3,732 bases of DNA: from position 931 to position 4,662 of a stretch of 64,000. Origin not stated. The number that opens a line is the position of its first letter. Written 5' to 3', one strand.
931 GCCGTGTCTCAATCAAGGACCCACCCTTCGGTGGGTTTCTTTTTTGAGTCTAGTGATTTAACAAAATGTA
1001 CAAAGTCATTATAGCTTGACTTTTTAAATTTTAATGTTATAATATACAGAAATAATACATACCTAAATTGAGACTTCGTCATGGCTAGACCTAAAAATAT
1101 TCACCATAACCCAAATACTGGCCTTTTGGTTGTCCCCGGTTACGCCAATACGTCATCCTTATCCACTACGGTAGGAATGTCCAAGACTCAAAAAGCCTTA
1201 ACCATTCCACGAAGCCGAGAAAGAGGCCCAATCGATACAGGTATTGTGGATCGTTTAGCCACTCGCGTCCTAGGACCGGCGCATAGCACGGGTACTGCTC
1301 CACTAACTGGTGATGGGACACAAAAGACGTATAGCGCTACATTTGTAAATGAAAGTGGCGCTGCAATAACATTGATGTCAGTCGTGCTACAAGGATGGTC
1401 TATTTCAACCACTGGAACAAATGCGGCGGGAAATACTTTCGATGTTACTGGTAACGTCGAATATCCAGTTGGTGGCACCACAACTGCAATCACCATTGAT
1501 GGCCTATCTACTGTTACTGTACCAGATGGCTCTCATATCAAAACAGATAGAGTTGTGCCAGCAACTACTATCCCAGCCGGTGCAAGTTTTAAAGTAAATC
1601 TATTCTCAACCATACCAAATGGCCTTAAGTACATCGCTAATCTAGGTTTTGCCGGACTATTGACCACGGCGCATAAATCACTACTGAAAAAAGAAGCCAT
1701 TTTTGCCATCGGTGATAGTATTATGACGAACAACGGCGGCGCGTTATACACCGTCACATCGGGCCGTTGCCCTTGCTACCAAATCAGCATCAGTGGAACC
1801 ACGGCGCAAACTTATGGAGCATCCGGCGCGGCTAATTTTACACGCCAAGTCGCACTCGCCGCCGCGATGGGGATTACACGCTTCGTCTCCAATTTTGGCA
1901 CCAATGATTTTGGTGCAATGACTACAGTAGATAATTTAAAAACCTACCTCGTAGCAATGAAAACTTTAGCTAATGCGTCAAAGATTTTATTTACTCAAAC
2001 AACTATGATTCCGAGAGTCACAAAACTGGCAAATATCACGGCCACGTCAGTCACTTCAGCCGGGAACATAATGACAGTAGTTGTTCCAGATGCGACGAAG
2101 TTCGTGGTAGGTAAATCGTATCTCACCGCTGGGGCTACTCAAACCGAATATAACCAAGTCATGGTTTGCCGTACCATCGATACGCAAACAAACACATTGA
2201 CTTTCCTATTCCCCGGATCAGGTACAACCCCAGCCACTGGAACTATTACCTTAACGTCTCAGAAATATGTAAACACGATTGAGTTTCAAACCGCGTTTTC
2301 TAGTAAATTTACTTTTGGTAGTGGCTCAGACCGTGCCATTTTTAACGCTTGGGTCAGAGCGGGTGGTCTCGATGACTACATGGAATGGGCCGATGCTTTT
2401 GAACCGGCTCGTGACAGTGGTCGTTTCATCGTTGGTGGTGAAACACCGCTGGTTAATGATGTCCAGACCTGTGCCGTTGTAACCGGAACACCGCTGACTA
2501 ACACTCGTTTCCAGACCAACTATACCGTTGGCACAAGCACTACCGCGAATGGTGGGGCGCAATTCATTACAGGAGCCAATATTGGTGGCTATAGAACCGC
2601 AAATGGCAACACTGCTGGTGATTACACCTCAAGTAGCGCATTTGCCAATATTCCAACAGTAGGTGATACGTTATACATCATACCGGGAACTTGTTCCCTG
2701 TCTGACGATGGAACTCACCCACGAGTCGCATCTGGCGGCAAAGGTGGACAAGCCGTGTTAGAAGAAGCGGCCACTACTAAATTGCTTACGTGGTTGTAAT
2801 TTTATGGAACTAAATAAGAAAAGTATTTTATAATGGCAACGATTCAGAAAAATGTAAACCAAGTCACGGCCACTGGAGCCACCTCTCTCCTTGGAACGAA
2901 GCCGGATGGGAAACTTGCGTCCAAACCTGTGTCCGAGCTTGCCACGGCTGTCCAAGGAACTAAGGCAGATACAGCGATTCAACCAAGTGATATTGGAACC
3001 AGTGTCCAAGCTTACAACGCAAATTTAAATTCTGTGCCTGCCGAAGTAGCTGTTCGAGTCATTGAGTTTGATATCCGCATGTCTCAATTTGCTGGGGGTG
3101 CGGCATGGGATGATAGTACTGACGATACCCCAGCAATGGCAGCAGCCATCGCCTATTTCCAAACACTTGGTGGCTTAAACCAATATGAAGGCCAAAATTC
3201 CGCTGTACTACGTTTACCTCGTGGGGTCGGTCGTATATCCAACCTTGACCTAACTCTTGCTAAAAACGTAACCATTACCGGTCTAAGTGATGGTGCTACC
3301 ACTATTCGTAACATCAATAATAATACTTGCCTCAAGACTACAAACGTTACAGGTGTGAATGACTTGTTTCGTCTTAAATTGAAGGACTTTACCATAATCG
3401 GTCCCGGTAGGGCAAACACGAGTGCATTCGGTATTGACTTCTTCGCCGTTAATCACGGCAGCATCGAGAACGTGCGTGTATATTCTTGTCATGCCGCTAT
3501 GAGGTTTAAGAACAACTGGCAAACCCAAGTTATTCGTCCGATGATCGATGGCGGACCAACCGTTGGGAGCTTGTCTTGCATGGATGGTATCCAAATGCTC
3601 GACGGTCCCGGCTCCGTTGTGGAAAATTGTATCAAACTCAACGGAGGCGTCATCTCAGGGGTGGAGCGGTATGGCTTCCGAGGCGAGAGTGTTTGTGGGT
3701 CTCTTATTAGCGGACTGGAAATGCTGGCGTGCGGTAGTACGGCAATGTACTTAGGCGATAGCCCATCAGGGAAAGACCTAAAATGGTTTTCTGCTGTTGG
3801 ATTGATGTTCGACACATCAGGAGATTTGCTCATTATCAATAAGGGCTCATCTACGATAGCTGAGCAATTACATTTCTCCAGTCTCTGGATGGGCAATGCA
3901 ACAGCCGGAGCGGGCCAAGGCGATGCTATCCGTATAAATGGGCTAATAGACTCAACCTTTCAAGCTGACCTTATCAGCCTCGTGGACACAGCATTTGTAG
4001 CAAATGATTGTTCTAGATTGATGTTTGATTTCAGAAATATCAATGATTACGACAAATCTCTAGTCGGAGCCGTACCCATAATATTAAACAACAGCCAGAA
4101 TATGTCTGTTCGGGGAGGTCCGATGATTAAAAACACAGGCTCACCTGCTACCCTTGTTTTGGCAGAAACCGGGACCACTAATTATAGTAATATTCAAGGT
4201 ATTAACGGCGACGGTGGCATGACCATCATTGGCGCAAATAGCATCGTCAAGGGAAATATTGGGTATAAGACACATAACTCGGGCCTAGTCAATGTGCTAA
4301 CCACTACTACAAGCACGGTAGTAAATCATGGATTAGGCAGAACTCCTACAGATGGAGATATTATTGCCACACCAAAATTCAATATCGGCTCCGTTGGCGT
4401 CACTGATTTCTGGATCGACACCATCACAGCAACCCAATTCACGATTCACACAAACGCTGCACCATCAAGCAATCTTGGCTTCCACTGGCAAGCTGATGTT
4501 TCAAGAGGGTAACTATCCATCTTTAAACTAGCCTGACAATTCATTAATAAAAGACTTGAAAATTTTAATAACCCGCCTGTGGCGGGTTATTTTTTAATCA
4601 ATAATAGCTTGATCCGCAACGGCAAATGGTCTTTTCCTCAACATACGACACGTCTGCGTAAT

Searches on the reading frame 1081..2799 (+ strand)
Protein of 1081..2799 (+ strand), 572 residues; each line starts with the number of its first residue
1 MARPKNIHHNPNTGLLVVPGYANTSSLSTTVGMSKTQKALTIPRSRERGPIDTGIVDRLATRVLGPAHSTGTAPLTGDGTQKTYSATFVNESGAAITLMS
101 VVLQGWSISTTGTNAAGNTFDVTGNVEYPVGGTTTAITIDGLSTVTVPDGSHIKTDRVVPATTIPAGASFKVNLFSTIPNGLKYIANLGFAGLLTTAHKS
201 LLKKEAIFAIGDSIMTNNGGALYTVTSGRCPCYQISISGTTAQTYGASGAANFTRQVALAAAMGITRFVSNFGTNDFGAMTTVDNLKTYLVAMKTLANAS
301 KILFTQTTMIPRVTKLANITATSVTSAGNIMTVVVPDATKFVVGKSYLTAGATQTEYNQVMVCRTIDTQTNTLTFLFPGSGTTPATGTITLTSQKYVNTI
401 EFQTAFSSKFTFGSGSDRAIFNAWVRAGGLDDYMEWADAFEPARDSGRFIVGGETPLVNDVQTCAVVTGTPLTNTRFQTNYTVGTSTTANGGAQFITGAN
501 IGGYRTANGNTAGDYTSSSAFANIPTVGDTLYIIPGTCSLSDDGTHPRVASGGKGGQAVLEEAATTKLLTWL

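Call 57: search_protein_families(library=phrogs, proteins=[window:1081-2799:+], max_evalue=0.00001)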
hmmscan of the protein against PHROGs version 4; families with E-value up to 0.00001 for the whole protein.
window:1081-2799:+ (572 aa): 0 families

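Call 100: search_protein_families(library=pfam, proteins=[window:1081-2799:+], max_evalue=0.01)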
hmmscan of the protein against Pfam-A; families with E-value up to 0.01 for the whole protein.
window:1081-2799:+ (572 aa): 0 families

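Call 105: search_dna_similar(query=window:1081-2799:+, collection=phages, mode=protein, max_rows=12, max_evalue=0.001)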
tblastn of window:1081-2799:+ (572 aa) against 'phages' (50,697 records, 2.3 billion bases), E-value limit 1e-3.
Records with a match: 4; places in all: 4; records where one place covers at least 80% of the query: 4.
Best place of each record, by identity: <60% 4.
By first word of the organism name: Rhizobium 3; Sinorhizobium 1.
By host as written in the record: Rhizobium gallicum SO14B-4(6) 2; Sinorhizobium meliloti 1021 1; Rhizobium sp. R693 1.
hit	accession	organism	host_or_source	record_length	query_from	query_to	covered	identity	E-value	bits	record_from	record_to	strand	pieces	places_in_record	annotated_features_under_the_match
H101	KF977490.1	Rhizobium phage vB_RglS_P106B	Rhizobium gallicum SO14B-4(6)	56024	55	568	90%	52.7%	6e-144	465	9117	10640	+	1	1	hypothetical protein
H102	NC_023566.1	Rhizobium phage vB_RglS_P106B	Rhizobium gallicum SO14B-4(6)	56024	55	568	90%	52.7%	6e-144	465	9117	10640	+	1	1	hypothetical protein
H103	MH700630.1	Sinorhizobium phage phiM6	Sinorhizobium meliloti 1021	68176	31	563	93%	47.9%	2e-133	435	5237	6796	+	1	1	SGNH/GDSL hydrolase family protein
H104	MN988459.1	Rhizobium phage RHph_TM16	Rhizobium sp. R693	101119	56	563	89%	48.2%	8e-127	416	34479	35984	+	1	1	SGNH hydrolase-type protein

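Call 107: search_protein_families(library=phrogs, proteins=[window:1081-2799:+], max_evalue=0.1)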
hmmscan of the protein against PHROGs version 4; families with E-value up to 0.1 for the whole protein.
window:1081-2799:+ (572 aa): 0 families

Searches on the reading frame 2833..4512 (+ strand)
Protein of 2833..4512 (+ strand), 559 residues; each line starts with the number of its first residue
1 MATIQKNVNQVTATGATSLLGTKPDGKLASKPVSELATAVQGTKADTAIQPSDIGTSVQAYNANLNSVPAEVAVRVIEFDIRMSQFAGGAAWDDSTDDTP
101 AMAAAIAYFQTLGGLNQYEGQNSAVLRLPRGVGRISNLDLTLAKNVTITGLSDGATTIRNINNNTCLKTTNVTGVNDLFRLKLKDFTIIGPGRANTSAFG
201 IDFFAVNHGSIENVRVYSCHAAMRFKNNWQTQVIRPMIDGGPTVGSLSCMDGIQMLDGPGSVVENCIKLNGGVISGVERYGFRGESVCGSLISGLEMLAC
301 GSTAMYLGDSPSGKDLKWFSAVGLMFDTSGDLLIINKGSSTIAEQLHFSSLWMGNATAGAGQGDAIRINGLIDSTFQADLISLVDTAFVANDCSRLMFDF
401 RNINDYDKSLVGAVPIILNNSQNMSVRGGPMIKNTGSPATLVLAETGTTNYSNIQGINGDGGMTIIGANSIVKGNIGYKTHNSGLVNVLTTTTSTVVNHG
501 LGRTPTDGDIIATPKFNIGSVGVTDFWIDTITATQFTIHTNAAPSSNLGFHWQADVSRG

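Call 57: search_protein_families(library=phrogs, proteins=[window:2833-4512:+], max_evalue=0.00001)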
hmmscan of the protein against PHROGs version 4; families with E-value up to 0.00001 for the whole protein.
window:2833-4512:+ (559 aa): 0 families

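Call 100: search_protein_families(library=pfam, proteins=[window:2833-4512:+], max_evalue=0.01)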
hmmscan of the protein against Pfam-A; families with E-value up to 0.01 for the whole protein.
window:2833-4512:+ (559 aa): 0 families

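Call 106: search_dna_similar(query=window:2833-4512:+, collection=phages, mode=protein, max_rows=12, max_evalue=0.001)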
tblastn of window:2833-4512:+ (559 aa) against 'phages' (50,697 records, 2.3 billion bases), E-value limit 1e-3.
Records with a match: 5; places in all: 5; records where one place covers at least 80% of the query: 0.
Best place of each record, by identity: <60% 5.
By first word of the organism name: Pseudomonas 4; Synechococcus 1.
By host as written in the record: Pseudomonas syringae 7C 4; Synechococcus sp. 1.
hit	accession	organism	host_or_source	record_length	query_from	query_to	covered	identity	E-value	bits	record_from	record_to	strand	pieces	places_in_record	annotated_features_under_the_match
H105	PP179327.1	Pseudomonas phage Orisa03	Pseudomonas syringae 7C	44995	474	557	15%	40.0%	2e-4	50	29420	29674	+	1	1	hypothetical protein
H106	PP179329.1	Pseudomonas phage Orisa01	Pseudomonas syringae 7C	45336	474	557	15%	40.0%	2e-4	50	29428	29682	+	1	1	hypothetical protein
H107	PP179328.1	Pseudomonas phage Orisa02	Pseudomonas syringae 7C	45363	474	557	15%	40.0%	2e-4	50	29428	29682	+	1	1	hypothetical protein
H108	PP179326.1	Pseudomonas phage Orimi01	Pseudomonas syringae 7C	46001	474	557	15%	40.0%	2e-4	50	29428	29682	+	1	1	hypothetical protein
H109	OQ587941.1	Synechococcus phage S-CRES3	Synechococcus sp.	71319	2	83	15%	36.6%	1e-4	51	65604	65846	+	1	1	long tail fiber protein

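Call 107: search_protein_families(library=phrogs, proteins=[window:2833-4512:+], max_evalue=0.1)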
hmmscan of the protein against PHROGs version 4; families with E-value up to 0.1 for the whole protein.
window:2833-4512:+ (559 aa): 0 families
